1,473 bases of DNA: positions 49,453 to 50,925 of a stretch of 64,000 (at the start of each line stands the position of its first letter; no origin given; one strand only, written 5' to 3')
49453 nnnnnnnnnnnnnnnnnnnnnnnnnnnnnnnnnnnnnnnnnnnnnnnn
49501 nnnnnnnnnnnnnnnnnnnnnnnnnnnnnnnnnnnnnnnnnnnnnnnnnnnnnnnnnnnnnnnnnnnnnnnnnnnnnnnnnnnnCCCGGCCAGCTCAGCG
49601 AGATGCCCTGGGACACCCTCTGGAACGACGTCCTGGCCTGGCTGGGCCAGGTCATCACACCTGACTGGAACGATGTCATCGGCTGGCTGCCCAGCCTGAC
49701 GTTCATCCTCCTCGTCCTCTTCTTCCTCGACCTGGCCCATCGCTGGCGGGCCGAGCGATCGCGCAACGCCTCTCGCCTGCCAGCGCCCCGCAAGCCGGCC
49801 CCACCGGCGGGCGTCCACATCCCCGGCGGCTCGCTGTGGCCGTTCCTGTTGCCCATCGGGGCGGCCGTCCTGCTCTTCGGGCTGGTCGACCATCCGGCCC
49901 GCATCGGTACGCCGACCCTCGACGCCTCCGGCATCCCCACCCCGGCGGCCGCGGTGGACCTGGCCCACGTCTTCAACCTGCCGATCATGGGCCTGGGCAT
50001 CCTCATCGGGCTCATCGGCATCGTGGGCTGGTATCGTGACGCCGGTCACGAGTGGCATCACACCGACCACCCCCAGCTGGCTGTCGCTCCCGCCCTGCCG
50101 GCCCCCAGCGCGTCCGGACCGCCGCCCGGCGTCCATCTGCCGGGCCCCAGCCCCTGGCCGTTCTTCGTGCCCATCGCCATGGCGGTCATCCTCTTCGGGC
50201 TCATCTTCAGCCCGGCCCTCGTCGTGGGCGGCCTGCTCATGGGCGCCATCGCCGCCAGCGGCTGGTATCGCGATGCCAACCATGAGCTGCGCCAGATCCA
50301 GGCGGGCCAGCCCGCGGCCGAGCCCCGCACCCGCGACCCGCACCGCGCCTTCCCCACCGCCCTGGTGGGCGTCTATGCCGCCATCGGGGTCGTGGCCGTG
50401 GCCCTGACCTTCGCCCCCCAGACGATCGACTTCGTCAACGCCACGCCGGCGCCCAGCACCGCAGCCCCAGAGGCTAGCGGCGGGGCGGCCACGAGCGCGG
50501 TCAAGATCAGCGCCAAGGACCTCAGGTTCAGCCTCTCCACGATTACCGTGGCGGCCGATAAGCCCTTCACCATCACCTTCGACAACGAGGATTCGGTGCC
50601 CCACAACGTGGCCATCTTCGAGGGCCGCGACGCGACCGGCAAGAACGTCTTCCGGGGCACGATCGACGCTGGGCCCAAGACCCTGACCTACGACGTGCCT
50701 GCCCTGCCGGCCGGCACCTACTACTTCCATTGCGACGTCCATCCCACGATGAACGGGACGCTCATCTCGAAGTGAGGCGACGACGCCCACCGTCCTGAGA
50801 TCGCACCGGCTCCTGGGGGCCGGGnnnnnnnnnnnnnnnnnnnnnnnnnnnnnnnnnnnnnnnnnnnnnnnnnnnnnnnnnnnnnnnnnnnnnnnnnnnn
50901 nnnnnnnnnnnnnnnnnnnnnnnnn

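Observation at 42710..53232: aa3-type oxidase cluster with two extra cupredoxin domains and a split, duplicated subunit IV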

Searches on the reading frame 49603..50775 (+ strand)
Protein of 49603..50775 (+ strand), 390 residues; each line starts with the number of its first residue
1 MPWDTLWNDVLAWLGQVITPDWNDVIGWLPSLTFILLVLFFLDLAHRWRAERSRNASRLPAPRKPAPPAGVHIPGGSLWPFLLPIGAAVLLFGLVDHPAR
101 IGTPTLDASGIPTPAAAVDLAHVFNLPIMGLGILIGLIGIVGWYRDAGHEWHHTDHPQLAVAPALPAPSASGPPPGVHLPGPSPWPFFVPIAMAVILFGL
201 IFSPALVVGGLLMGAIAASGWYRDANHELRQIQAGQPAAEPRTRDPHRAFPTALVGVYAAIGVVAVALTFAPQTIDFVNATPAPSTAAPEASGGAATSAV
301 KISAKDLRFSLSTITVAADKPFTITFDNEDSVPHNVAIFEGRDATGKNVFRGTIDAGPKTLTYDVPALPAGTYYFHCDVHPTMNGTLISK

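Call 4: search_protein_families(library=pfam, proteins=[window:49603-50775:+], max_evalue=0.1)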
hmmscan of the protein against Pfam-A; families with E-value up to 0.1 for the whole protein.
window:49603-50775:+ (390 aa): 5 families
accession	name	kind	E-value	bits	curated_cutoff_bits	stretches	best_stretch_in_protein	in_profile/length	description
PF13473.12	Cupredoxin_1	-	1.5e-13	51.1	27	1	294-388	17-103/104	Cupredoxin-like domain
PF00127.26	Copper-bind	-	4.2e-06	27.5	21.2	1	299-387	4-96/99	Copper binding proteins, plastocyanin/azurin family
PF12270.13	Cyt_c_ox_IV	-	0.00039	20.9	26.9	1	182-221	83-122/132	Cytochrome c oxidase subunit IV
PF24396.1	DUF7541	-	0.0083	16.4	28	1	183-227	15-60/120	Family of unknown function (DUF7541)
PF14316.11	DUF4381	-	0.013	16.2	27.2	0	177-237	6-63/145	Domain of unknown function (DUF4381)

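Call 5: search_protein_families(library=ncbifam, proteins=[window:49603-50775:+], max_evalue=0.1)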
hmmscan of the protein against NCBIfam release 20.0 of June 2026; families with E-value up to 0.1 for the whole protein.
window:49603-50775:+ (390 aa): 2 families
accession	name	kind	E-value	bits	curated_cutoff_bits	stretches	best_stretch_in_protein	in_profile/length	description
TIGR02657.1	amicyanin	equivalog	8e-06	26.2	110.2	1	322-388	19-81/83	amicyanin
TIGR02656.1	cyanin_plasto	equivalog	0.0031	17.9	87.85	1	301-385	4-94/99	plastocyanin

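Call 7: find_homologous_proteins(query=window:49603-50775:+)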
Query window:49603-50775:+ (390 aa): 301 proteins with E <= 0.001 among 8000 candidates; the best 120 are listed.
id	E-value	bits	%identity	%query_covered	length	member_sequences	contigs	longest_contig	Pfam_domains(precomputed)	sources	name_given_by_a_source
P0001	7.1e-261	884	100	100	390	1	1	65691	PF00127.27,PF13473.13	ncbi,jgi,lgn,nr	ncbi:MAG TPA: cupredoxin domain-containing protein [Candidatus Limnocylindrales bacterium]|jgi:plast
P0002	7.2e-209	712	77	100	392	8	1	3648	PF00127.27,PF13473.13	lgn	-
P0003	3.5e-194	664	75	100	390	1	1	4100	PF00127.27,PF13473.13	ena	-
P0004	1.6e-192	658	75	100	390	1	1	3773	PF00127.27,PF13473.13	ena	-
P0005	2.3e-177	608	70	100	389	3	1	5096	PF00127.27,PF13473.13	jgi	jgi:plastocyanin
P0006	1.0e-151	524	60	100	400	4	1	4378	PF00127.27,PF13473.13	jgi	jgi:plastocyanin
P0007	1.3e-147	510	61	100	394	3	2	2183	PF00127.27,PF13473.13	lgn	-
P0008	1.9e-107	378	48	98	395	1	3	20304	PF13473.13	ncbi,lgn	-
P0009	2.2e-107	378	49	100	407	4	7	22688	PF13473.13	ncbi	ncbi:MAG: cupredoxin domain-containing protein [Candidatus Limnocylindrales bacterium]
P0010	1.7e-104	368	48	99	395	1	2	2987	PF00127.27,PF13473.13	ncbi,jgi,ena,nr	ncbi:MAG TPA: cupredoxin domain-containing protein [Candidatus Sulfotelmatobacter sp.]|nr:cupredoxin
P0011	4.8e-103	364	46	99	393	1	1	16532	PF00127.27,PF13473.13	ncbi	-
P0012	1.9e-102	362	45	99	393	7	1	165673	PF00127.27,PF13473.13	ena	-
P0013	1.1e-101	359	45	99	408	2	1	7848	PF13473.13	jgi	jgi:plastocyanin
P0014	8.3e-101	356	46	99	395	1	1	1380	PF00127.27,PF13473.13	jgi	jgi:plastocyanin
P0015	3.4e-100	354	47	98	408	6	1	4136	PF13473.13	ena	-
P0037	8.0e-90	320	42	100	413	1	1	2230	PF00510.24,PF13473.13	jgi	jgi:plastocyanin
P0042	1.2e-88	316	42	100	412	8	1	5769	PF00127.27,PF00510.24,PF13473.13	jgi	jgi:plastocyanin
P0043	2.7e-88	315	45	99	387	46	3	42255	PF13473.13,PF12270.14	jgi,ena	-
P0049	2.6e-87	312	42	99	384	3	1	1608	PF13473.13,PF12270.14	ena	-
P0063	2.6e-84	302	40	99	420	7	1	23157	PF00510.24,PF13473.13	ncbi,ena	-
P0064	5.8e-84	301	41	100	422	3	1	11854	PF00510.24,PF13473.13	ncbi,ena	-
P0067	2.6e-83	299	42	98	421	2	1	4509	PF00510.24,PF13473.13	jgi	jgi:plastocyanin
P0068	3.7e-83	298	39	99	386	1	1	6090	PF13473.13,PF12270.14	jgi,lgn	jgi:plastocyanin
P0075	4.0e-82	295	41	99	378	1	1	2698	PF13473.13,PF12270.14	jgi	jgi:plastocyanin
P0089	3.7e-80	288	41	99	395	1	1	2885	PF00127.27,PF13473.13,PF12270.14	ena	-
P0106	1.3e-74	270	41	98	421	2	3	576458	PF13473.13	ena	-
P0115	3.4e-72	262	42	99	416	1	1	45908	PF13473.13,PF12270.14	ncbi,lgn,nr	ncbi:MAG TPA: hypothetical protein VMP67_00715 [Candidatus Limnocylindria bacterium]|nr:hypothetical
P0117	6.5e-72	261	41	94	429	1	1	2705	PF13473.13,PF12270.14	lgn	-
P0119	1.4e-71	260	40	99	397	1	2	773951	-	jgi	jgi:hypothetical protein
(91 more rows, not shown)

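Call 14: search_protein_families(library=pfam, alignment_id=A1, max_evalue=0.01)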
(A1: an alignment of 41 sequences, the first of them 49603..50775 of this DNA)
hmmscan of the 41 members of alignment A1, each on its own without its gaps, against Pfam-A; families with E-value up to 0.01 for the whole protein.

A. member 1, window:49603-50775:+ (390 aa): 4 families
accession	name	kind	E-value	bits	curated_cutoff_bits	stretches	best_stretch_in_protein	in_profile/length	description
PF13473.12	Cupredoxin_1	-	1.5e-13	51.1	27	1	294-388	17-103/104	Cupredoxin-like domain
PF00127.26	Copper-bind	-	4.2e-06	27.5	21.2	1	299-387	4-96/99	Copper binding proteins, plastocyanin/azurin family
PF12270.13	Cyt_c_ox_IV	-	0.00039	20.9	26.9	0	182-221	83-122/132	Cytochrome c oxidase subunit IV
PF24396.1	DUF7541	-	0.0083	16.4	28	1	183-227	15-60/120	Family of unknown function (DUF7541)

B. families by the number of members that match (of 41 scanned): 9 families
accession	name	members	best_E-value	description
PF13473.12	Cupredoxin_1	41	1.4e-16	Cupredoxin-like domain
PF00127.26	Copper-bind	33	1.5e-07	Copper binding proteins, plastocyanin/azurin family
PF12270.13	Cyt_c_ox_IV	23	5.8e-07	Cytochrome c oxidase subunit IV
PF24396.1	DUF7541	12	0.00043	Family of unknown function (DUF7541)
PF00510.24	COX3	7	5.8e-07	Cytochrome c oxidase subunit III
PF04151.21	PPC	3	0.0018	Bacterial pre-peptidase C-terminal domain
PF06525.17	SoxE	2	7.9e-05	Sulfocyanin (SoxE) domain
PF11384.13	DUF3188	2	0.0064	Protein of unknown function (DUF3188)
PF06365.17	CD34_antigen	1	0.00047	CD34/Podocalyxin family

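Call 23: find_encoding_contigs(protein=P0119, flank=10000, max_places=1)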
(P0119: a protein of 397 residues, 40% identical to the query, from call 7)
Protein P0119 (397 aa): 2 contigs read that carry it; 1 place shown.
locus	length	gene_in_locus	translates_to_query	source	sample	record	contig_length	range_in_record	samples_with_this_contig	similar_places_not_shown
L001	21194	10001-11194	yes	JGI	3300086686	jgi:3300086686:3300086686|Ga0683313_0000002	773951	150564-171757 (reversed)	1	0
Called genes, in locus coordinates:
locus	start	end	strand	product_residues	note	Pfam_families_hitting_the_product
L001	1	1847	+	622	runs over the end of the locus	PF02628:COX15-CtaA, PF01040:UbiA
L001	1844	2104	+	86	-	-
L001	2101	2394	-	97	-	-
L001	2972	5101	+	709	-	PF00082:Peptidase_S8, PF04151:PPC (faint)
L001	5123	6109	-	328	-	PF09678:Caa3_CtaG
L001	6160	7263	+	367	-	PF02790:COX2_TM, PF00116:COX2, PF13473:Cupredoxin_1, PF00127:Copper-bind (weak)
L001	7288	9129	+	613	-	PF00115:COX1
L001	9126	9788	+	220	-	PF00510:COX3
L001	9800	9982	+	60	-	-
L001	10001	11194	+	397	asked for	-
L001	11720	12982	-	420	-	PF00083:Sugar_tr (faint), PF07690:MFS_1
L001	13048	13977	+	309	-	PF06800:Sugar_transport (weak), PF00892:EamA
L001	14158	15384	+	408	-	PF04972:BON (weak), PF10604:Polyketide_cyc2, PF03364:Polyketide_cyc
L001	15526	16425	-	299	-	PF07819:PGAP1 (weak)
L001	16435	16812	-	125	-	-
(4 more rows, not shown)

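Call 24: find_encoding_contigs(protein=P0106, flank=10000, max_places=1)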
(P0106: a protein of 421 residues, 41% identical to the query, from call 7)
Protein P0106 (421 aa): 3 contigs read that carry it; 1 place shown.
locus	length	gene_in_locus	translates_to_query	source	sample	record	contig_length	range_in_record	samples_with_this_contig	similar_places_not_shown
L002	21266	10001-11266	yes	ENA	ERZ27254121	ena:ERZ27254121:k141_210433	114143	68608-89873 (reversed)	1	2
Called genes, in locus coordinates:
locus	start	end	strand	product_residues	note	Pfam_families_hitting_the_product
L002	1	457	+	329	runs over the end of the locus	PF01180:DHO_dh, PF01207:Dus (faint), PF00977:His_biosynth (faint), PF03060:NMO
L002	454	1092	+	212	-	PF00156:Pribosyltran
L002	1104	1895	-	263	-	PF01988:VIT1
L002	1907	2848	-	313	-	-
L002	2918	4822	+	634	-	PF02628:COX15-CtaA, PF01040:UbiA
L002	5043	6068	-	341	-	PF09678:Caa3_CtaG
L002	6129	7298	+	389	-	PF02790:COX2_TM, PF00116:COX2, PF13473:Cupredoxin_1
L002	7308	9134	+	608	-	PF00115:COX1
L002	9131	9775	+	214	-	PF00510:COX3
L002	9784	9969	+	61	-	-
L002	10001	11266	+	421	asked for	PF13473:Cupredoxin_1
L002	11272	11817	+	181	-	PF00578:AhpC-TSA, PF08534:Redoxin, PF00085:Thioredoxin (weak), PF13905:Thioredoxin_8 (weak)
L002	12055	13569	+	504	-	PF25990:Beta-barrel_YknX (weak)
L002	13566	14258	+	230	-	PF00005:ABC_tran, PF02463:SMC_N (faint), PF13304:AAA_21 (faint)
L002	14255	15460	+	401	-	PF12704:MacB_PCD, PF02687:FtsX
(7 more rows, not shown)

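Call 25: find_encoding_contigs(protein=P0012, flank=10000, max_places=1)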
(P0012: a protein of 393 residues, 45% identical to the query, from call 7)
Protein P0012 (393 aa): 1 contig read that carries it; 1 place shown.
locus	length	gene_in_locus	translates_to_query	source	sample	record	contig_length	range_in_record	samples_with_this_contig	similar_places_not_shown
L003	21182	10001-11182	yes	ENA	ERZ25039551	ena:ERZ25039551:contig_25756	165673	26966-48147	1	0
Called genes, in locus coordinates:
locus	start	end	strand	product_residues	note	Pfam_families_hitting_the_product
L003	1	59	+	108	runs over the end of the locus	-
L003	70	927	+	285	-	-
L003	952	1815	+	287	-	PF10418:DHODB_Fe-S_bind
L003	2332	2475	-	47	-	-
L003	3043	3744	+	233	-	-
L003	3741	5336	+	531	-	PF02628:COX15-CtaA, PF01040:UbiA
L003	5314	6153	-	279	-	PF09678:Caa3_CtaG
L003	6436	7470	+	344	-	PF02790:COX2_TM, PF00116:COX2, PF13473:Cupredoxin_1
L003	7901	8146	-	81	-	-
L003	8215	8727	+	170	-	PF00115:COX1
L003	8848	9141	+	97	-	-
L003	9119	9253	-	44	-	-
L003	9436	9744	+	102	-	PF00510:COX3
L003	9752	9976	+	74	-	-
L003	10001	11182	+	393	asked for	PF13473:Cupredoxin_1, PF00127:Copper-bind (weak)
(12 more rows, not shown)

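Call 31: predict_structure(alignment_id=A1)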
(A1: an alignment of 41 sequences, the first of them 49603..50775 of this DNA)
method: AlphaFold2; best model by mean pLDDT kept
length: 390 residues; sequences in the alignment: 41
mean_pLDDT: 79.4   pTM: 0.43
mean pLDDT of the five models: 79.4, 77.7, 75.3, 74.7, 74.2
residues with pLDDT >= 90: 113; 70-90: 184; 50-70: 68; < 50: 25
segments of 3 or more residues with pLDDT < 50: 161-171, 281-294
pLDDT, mean of each block of 10 residues (from residue 1): 82 79 71 82 84 68 57 67 87 76 79 78 84 92 84 61 47 53 80 85 83 91 83 72 69 84 83 68 42 64 95 95 97 96 95 91 97 97 95
secondary structure, 60 per line:
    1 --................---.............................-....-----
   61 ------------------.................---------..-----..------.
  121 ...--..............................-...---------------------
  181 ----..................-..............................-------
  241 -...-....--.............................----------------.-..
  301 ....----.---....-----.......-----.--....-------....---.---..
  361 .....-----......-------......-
elements in order: H3-18 H22-50 H52-55 H79-95 H120-123 H126-155 H185-202 H204-233 H246-249 H252-280 E299-304 E313-316 E322-328 E337-340 E348-351 E359-365 E371-376 E384-389

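Call 35: fold_search(model_id=the predicted structure, library=pdb)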
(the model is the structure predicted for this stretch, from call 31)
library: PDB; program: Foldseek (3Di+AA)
matches with E <= 10: 1189; with E <= 0.001: 412
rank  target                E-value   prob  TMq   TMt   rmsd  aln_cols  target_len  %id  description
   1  6kol                  4.9e-08  1.00  0.22  0.65   4.3       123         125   19  Crystal structure of auracyanin from photosynthetic bacterium Roseiflexus castenholzii (released 2020-01-29)
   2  1id2_A                6.2e-08  1.00  0.20  0.64   3.1        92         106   28  CRYSTAL STRUCTURE OF AMICYANIN FROM PARACOCCUS VERSUTUS (THIOBACILLUS VERSUTUS) (released 2001-04-11)
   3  4p5r                  2.5e-07  1.00  0.20  0.65   4.7        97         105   25  Structure of oxidized W45Y mutant of amicyanin (released 2014-04-23)
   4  2aan                  2.7e-07  1.00  0.23  0.68   1.9       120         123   23  Auracyanin A: A "blue" copper protein from the green thermophilic photosynthetic bacterium,chloroflexus aurantiacus (released 2006-07-11)
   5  1sfd_A                2.8e-07  1.00  0.20  0.64   5.8       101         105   25  oxidized form of amicyanin mutant P94F (released 2004-07-27)
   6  2idq                  3.4e-07  1.00  0.20  0.65   3.1        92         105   23  Structure of M98A mutant of amicyanin, Cu(II) (released 2007-03-13)
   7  1aaj                  5.1e-07  1.00  0.20  0.66   3.6        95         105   25  CRYSTAL STRUCTURE ANALYSIS OF AMICYANIN AND APOAMICYANIN FROM PARACOCCUS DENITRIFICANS AT 2.0 ANGSTROMS AND 1.8 ANGSTROM (released 1993-10-31)
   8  2gb2                  6.4e-07  1.00  0.20  0.65   4.7        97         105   24  The P52G mutant of amicyanin in the Cu(II) state. (released 2006-08-01)
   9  3ply_A                7.6e-07  1.00  0.20  0.66   3.7        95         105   24  Structure of Oxidized P96G Mutant of Amicyanin (released 2011-02-09)
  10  4hcg_B                1.1e-06  1.00  0.20  0.77   3.0        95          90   21  Uncharacterized Cupredoxin-like Domain Protein Cupredoxin_1 with Zinc bound from Bacillus anthracis (released 2012-10-17)
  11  3ie9                  1.1e-06  1.00  0.20  0.66   4.7        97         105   24  Structure of oxidized M98L mutant of amicyanin (released 2009-10-06)
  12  3rym_A                1.1e-06  1.00  0.20  0.64   4.9        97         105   24  Structure of Oxidized M98K mutant of Amicyanin (released 2011-11-23)
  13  1qhq                  1.2e-06  1.00  0.23  0.60   2.0       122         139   17  AURACYANIN, A BLUE COPPER PROTEIN FROM THE GREEN THERMOPHILIC PHOTOSYNTHETIC BACTERIUM CHLOROFLEXUS AURANTIACUS (released 2001-03-07)
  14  2qdv                  1.5e-06  1.00  0.20  0.65   4.7        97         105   25  Structure of the Cu(II) form of the M51A mutant of amicyanin (released 2007-12-11)
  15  4hcf_B                1.6e-06  1.00  0.20  0.74   2.8        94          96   22  Crystal Structure of Uncharacterized Cupredoxin-like Domain Protein Cupredoxin_1 with Copper Bound from Bacillus anthr (released 2012-10-17)
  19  4hcf_A                2.1e-06  1.00  0.19  0.78   3.1        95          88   21  Crystal Structure of Uncharacterized Cupredoxin-like Domain Protein Cupredoxin_1 with Copper Bound from Bacillus anthr (released 2012-10-17)
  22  4hcg_A                2.8e-06  1.00  0.20  0.73   3.0        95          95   21  Uncharacterized Cupredoxin-like Domain Protein Cupredoxin_1 with Zinc bound from Bacillus anthracis (released 2012-10-17)
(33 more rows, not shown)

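Call 49: find_related_loci(query=A1, collection=genome_contigs, flank=10000)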
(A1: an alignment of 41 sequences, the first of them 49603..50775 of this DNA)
Query A1 (390 aa) in genome_contigs; peptide patterns used: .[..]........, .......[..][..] (x = any residue, [..] = any of these).
178 stretches matched a pattern; 93 encode a relative of the query (tblastn E <= 1e-3); the best 80 are kept; 80 distinct loci.
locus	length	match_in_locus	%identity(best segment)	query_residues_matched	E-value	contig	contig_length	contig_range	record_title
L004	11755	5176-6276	47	7-390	4e-98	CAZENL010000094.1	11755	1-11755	MAG TPA_asm: uncultured Anaerolineaceae bacterium isolate binchicken_co54_452 genome assembly, contig: NODE_9901_length_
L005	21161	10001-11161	46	2-390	6e-92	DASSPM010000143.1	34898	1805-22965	MAG TPA_asm: Candidatus Limnocylindrales bacterium isolate SMAG_U1278 k141_1864095, whole genome shotgun sequence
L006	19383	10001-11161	48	6-390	3e-90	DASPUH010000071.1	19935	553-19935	MAG TPA_asm: Candidatus Sulfotelmatobacter sp. isolate SMAG_U12298 k141_1015298, whole genome shotgun sequence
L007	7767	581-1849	42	2-390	5e-89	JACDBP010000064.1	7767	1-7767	MAG: Chloroflexota bacterium isolate MGR_bin285 SD2897-2912_k127_7924858, whole genome shotgun sequence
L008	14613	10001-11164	47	6-390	1e-87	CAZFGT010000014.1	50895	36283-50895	MAG TPA_asm: uncultured Anaerolineaceae bacterium isolate binchicken_co54_373 genome assembly, contig: NODE_1112_length_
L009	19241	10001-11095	45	6-390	4e-87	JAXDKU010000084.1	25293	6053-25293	MAG: Chloroflexota bacterium isolate BP_601 scaffold_148331, whole genome shotgun sequence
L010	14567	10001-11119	44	7-390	7e-87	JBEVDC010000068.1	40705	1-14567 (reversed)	MAG: Candidatus Limnocylindrales bacterium isolate T2R1BO.metabat2.117 T2R1BO.metabat2.117_k133_18971250, whole genome s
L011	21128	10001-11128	44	4-390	2e-86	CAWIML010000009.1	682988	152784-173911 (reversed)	MAG: uncultured Chloroflexia bacterium isolate MFD05176.bin.2.263 genome assembly, contig: contig_9263, whole genome sho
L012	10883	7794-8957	47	6-390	2e-85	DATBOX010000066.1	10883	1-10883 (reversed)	MAG TPA_asm: Candidatus Limnocylindrales bacterium isolate SMAG_U4062 k141_388179, whole genome shotgun sequence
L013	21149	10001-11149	44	6-390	2e-84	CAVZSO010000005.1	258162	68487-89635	MAG: uncultured Chloroflexia bacterium isolate MFD00392.bin.2.404 genome assembly, contig: contig_30387, whole genome sh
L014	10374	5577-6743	45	6-390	8e-83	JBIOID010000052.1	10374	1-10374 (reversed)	MAG: Candidatus Limnocylindrales bacterium isolate GcL4-8 k141_1202279_length_10374_cov_16.3891, whole genome shotgun se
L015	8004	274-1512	41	6-390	5e-83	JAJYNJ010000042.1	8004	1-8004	MAG: Chloroflexi bacterium isolate DBS2-4.bin61 NODE_16540_length_8004_cov_6.30925, whole genome shotgun sequence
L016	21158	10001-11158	44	6-390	5e-83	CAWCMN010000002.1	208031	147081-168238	MAG: uncultured Chloroflexia bacterium isolate MFD05502.bin.1.37 genome assembly, contig: contig_15019, whole genome sho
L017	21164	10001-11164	46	6-390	8e-83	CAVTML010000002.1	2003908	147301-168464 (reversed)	MAG: uncultured Chloroflexia bacterium isolate MFD06435.bin.2.140 genome assembly, contig: contig_19171, whole genome sh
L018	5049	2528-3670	43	7-390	9e-83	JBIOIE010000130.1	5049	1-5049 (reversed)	MAG: Candidatus Limnocylindrales bacterium isolate GcL4-5 k141_926501_length_5049_cov_25.6324, whole genome shotgun sequ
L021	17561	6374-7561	40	6-387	1e-78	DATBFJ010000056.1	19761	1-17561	MAG TPA_asm: Candidatus Limnocylindrales bacterium isolate SMAG_U3808 k141_2764882, whole genome shotgun sequence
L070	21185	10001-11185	38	6-388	3e-51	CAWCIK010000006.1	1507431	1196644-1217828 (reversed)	MAG: uncultured Chloroflexia bacterium isolate MFD05442.bin.2.193 genome assembly, contig: contig_6546, whole genome sho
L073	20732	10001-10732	35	4-266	5e-37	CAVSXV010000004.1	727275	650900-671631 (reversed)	MAG: uncultured Chloroflexia bacterium isolate MFD05684.bin.2.109 genome assembly, contig: contig_11887, whole genome sh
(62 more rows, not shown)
